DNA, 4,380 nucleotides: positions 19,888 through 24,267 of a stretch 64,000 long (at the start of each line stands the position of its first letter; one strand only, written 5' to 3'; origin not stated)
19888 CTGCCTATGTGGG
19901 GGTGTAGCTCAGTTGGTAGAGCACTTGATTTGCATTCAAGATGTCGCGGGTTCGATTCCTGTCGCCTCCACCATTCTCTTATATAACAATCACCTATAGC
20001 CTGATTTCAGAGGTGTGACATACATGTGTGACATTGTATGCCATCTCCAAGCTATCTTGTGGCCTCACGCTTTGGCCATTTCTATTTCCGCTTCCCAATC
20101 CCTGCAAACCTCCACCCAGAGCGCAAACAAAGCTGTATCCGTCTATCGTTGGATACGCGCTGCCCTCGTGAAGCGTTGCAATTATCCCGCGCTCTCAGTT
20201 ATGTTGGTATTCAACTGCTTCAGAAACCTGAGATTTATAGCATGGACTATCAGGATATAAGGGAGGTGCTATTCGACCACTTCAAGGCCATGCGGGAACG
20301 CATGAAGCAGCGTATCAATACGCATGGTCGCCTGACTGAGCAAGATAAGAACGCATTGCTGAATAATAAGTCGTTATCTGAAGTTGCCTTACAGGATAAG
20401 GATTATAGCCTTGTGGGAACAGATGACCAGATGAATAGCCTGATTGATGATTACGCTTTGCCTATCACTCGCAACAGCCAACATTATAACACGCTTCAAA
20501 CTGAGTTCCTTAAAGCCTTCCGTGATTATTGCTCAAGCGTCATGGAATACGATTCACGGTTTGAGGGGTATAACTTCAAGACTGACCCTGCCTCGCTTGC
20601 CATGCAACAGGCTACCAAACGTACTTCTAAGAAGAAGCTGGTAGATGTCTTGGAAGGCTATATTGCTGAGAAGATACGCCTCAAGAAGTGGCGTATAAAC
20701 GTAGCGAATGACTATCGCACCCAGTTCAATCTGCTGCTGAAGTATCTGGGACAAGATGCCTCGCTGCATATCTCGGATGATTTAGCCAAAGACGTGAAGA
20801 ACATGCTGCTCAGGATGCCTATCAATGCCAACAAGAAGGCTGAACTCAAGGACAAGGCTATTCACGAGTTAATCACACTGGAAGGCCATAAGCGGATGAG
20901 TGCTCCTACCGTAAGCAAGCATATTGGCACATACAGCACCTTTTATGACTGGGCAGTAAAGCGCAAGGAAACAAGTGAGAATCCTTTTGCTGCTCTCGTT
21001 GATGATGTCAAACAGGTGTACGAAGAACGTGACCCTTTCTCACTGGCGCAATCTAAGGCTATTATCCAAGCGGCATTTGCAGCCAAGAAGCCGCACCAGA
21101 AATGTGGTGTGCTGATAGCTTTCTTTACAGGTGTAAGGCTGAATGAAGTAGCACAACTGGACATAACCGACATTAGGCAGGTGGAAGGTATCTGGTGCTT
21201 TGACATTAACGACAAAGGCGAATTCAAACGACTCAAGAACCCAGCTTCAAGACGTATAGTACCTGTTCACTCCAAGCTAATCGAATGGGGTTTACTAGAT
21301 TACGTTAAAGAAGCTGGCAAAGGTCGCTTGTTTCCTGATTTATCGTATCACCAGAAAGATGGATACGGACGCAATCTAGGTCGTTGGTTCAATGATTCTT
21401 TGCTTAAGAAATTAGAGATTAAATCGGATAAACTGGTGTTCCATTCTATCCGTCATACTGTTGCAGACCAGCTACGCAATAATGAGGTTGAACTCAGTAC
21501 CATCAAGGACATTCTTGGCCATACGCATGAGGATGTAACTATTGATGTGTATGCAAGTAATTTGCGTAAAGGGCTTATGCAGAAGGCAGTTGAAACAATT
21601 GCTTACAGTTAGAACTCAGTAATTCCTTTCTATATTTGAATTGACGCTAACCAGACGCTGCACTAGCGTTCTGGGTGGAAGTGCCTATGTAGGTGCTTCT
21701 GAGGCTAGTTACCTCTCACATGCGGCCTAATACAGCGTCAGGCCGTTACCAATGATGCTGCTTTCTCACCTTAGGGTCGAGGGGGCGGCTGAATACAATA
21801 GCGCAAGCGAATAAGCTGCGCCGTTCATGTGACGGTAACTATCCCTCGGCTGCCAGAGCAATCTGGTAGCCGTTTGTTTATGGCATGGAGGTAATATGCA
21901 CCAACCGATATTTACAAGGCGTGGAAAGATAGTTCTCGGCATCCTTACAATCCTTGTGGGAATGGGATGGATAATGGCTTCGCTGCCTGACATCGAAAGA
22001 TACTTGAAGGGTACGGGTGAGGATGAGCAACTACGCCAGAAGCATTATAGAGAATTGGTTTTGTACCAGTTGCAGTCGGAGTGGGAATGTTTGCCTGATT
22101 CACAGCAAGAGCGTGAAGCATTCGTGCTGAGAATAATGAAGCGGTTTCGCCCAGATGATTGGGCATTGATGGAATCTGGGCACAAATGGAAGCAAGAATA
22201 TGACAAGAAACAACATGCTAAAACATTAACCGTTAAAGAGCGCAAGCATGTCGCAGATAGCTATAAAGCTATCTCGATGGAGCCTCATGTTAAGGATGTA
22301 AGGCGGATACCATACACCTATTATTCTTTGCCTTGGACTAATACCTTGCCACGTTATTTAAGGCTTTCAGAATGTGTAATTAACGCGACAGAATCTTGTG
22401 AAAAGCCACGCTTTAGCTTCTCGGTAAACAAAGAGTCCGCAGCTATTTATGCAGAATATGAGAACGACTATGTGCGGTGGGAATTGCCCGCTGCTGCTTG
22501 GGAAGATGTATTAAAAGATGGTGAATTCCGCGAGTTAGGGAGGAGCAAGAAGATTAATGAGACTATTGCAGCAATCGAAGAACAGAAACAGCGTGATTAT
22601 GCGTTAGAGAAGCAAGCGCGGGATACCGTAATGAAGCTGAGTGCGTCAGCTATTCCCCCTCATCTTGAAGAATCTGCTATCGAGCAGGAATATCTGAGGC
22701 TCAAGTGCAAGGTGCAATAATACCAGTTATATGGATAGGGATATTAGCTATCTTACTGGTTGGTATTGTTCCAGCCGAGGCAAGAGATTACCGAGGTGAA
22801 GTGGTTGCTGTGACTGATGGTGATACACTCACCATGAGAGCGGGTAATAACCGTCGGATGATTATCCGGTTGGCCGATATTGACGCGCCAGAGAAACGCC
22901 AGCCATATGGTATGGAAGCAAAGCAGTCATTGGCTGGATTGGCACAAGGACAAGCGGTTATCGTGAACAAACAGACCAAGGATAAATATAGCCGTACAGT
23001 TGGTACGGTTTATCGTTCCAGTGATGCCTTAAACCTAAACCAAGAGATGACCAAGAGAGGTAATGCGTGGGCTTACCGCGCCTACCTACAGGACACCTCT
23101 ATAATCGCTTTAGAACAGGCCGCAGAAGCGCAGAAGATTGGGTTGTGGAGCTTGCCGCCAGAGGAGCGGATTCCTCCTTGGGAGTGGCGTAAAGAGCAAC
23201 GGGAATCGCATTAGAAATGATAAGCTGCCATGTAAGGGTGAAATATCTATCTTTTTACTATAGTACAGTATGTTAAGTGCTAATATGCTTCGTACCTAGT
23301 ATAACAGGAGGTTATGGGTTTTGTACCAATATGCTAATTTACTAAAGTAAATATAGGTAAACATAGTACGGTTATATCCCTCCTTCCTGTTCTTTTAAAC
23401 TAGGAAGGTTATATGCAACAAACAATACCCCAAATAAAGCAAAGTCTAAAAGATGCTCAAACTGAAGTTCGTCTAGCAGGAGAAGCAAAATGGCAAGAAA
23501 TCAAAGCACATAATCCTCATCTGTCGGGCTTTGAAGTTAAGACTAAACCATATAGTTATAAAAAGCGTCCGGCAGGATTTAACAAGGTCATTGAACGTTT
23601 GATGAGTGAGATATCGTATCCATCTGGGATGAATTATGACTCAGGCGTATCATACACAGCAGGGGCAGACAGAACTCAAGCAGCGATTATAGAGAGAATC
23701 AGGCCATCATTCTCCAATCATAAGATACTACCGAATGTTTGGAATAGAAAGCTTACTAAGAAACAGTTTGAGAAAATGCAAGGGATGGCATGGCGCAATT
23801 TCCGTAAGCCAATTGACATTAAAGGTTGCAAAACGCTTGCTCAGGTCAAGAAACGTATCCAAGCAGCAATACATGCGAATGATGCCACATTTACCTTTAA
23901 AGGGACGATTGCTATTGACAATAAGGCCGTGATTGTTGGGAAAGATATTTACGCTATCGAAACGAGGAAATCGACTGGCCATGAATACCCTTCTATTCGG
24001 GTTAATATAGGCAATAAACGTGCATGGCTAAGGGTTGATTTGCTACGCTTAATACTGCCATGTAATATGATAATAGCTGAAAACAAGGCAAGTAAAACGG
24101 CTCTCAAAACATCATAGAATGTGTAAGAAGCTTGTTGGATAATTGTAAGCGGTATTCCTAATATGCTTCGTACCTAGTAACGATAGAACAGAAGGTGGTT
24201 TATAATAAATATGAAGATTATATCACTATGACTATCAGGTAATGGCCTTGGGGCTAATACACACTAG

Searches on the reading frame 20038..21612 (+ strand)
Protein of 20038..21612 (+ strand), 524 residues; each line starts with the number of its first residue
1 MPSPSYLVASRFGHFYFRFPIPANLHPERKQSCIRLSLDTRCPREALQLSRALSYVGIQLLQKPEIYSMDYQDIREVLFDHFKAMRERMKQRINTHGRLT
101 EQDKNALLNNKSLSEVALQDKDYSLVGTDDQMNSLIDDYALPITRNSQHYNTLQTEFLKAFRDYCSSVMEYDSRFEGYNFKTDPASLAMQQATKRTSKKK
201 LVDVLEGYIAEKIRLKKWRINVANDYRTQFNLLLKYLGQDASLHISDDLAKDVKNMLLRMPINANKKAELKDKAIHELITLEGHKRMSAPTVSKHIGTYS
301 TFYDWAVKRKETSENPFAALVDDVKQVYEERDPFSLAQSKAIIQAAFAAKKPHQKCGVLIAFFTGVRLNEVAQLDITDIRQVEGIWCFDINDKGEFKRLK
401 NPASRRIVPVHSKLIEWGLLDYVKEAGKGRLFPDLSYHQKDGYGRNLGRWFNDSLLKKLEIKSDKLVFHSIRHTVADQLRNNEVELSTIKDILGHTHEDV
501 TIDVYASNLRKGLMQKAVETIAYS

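Call 7: search_protein_families(library=pfam, proteins=[window:20038-21612:+], max_evalue=0.1)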
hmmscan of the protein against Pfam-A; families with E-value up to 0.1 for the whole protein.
window:20038-21612:+ (524 aa): 3 families
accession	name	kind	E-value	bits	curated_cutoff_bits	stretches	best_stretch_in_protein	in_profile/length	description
PF00589.27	Phage_integrase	-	6.2e-16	59.1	27.1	1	338-508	7-168/172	Phage integrase family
PF20172.3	DUF6538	-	1.5e-05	25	27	1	10-53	4-47/60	Domain of unknown function (DUF6538)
PF13102.12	Phage_int_SAM_5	-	0.0054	17.5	22.3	0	201-318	2-94/98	Phage integrase SAM-like domain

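Call 8: search_protein_families(library=padloc, proteins=[window:20038-21612:+], max_evalue=0.1)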
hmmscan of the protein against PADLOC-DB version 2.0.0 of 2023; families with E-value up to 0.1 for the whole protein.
window:20038-21612:+ (524 aa): 0 families

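Call 9: search_protein_families(library=ncbifam, proteins=[window:20038-21612:+], max_evalue=0.1)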
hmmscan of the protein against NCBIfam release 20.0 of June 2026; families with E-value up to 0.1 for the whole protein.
window:20038-21612:+ (524 aa): 11 families
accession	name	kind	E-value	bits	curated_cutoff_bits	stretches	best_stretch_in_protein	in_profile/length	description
TIGR02224.1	recomb_XerC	equivalog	1.3e-15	57.5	335.15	1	240-497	12-267/295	tyrosine recombinase XerC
TIGR02225.1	recomb_XerD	equivalog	2.8e-15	56.4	329.6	1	251-516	23-281/290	site-specific tyrosine recombinase XerD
NF001399.0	PRK00283.1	subfamily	1e-12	47.9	279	1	251-512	32-287/300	tyrosine recombinase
NF040815.2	recomb_XerA_Arch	equivalog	2e-12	47.2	220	1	263-507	32-253/263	site-specific tyrosine recombinase/integron integrase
NF003462.0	PRK05084.1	equivalog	6.4e-07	28.4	267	1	465-520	302-355/360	tyrosine recombinase XerS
NF002331.0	PRK01287.1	subfamily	0.00015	20.8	371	1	287-505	95-309/365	site-specific tyrosine recombinase XerC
NF007370.0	PRK09870.1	subfamily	0.0032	17.1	221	0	344-380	23-60/200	tyrosine-type DNA invertase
TIGR02249.1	integrase_gron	subfamily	0.0058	16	265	0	467-512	260-304/315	integron integrase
NF007371.0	PRK09871.1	subfamily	0.016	14.7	222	0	340-385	13-59/198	tyrosine-type DNA invertase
NF004936.0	PRK06289.1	equivalog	0.067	12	375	0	455-505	261-310/405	acetyl-CoA acetyltransferase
TIGR03071.1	couple_hipA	domain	0.071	13.2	27.8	0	170-241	25-94/101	HipA N-terminal domain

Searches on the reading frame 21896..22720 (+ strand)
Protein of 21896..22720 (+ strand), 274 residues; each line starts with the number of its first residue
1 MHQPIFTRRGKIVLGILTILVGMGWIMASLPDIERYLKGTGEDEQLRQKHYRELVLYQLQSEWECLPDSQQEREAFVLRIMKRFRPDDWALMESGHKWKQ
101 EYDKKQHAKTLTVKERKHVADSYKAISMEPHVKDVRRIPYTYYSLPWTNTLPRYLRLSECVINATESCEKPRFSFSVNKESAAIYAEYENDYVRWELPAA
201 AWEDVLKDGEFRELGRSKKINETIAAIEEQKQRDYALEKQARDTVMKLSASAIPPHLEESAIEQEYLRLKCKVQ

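Call 7: search_protein_families(library=pfam, proteins=[window:21896-22720:+], max_evalue=0.1)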
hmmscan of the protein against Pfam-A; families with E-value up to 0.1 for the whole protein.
window:21896-22720:+ (274 aa): 1 family
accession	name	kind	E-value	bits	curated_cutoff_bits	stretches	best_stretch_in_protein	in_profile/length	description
PF21833.1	DUF6893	-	0.038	14.5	24.6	1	18-38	7-28/32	Family of unknown function (DUF6893)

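Call 8: search_protein_families(library=padloc, proteins=[window:21896-22720:+], max_evalue=0.1)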
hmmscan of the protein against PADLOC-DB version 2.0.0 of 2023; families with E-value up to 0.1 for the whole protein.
window:21896-22720:+ (274 aa): 0 families

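Call 9: search_protein_families(library=ncbifam, proteins=[window:21896-22720:+], max_evalue=0.1)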
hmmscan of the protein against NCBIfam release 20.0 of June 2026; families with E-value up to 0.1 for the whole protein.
window:21896-22720:+ (274 aa): 0 families

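Call 50: search_protein_families(library=phrogs, proteins=[window:21896-22720:+], max_evalue=0.001)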
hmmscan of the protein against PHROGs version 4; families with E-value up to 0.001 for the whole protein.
window:21896-22720:+ (274 aa): 0 families

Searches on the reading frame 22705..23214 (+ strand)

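Call 7: search_protein_families(library=pfam, proteins=[window:22705-23214:+], max_evalue=0.1)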
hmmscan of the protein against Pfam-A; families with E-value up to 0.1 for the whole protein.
window:22705-23214:+ (169 aa): 2 families
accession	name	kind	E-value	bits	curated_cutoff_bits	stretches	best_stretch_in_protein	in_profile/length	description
PF00565.23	SNase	-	9.5e-22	77.9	21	1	54-149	2-106/107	Staphylococcal nuclease homologue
PF10388.15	YkuI_C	-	0.016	15.5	26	1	89-162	34-106/166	EAL-domain associated signalling protein domain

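Call 8: search_protein_families(library=padloc, proteins=[window:22705-23214:+], max_evalue=0.1)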
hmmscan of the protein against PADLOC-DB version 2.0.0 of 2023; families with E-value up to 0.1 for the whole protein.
window:22705-23214:+ (169 aa): 1 family
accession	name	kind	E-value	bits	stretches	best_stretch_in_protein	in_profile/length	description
PDLC01096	C3a212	-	1.4e-07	29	1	30-149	47-177/279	SNc+LTD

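Call 9: search_protein_families(library=ncbifam, proteins=[window:22705-23214:+], max_evalue=0.1)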
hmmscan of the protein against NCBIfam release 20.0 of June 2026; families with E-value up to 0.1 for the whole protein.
window:22705-23214:+ (169 aa): 2 families
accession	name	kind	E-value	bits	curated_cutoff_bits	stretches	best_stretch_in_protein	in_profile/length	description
NF047969.1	CaNuclEcnA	equivalog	7.7e-13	48.7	180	2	88-149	89-149/151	calcium-activated nuclease EcnA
NF047694.1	TnucaseNucIStaph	equivalog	8.5e-10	38.4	250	1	31-149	47-175/175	thermonuclease NucI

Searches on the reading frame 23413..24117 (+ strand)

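Call 7: search_protein_families(library=pfam, proteins=[window:23413-24117:+], max_evalue=0.1)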
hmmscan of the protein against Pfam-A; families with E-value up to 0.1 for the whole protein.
window:23413-24117:+ (234 aa): 0 families

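Call 8: search_protein_families(library=padloc, proteins=[window:23413-24117:+], max_evalue=0.1)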
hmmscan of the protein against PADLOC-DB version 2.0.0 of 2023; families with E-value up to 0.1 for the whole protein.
window:23413-24117:+ (234 aa): 0 families

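Call 9: search_protein_families(library=ncbifam, proteins=[window:23413-24117:+], max_evalue=0.1)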
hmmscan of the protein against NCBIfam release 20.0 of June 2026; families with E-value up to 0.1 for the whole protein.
window:23413-24117:+ (234 aa): 1 family
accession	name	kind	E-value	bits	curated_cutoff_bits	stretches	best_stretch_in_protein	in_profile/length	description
TIGR02534.1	mucon_cyclo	subfamily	0.0071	15.4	334.95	1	108-189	196-274/368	muconate/chloromuconate family cycloisomerase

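Call 50: search_protein_families(library=phrogs, proteins=[window:23413-24117:+], max_evalue=0.001)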
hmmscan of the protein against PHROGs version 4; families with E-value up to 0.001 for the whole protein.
window:23413-24117:+ (234 aa): 0 families
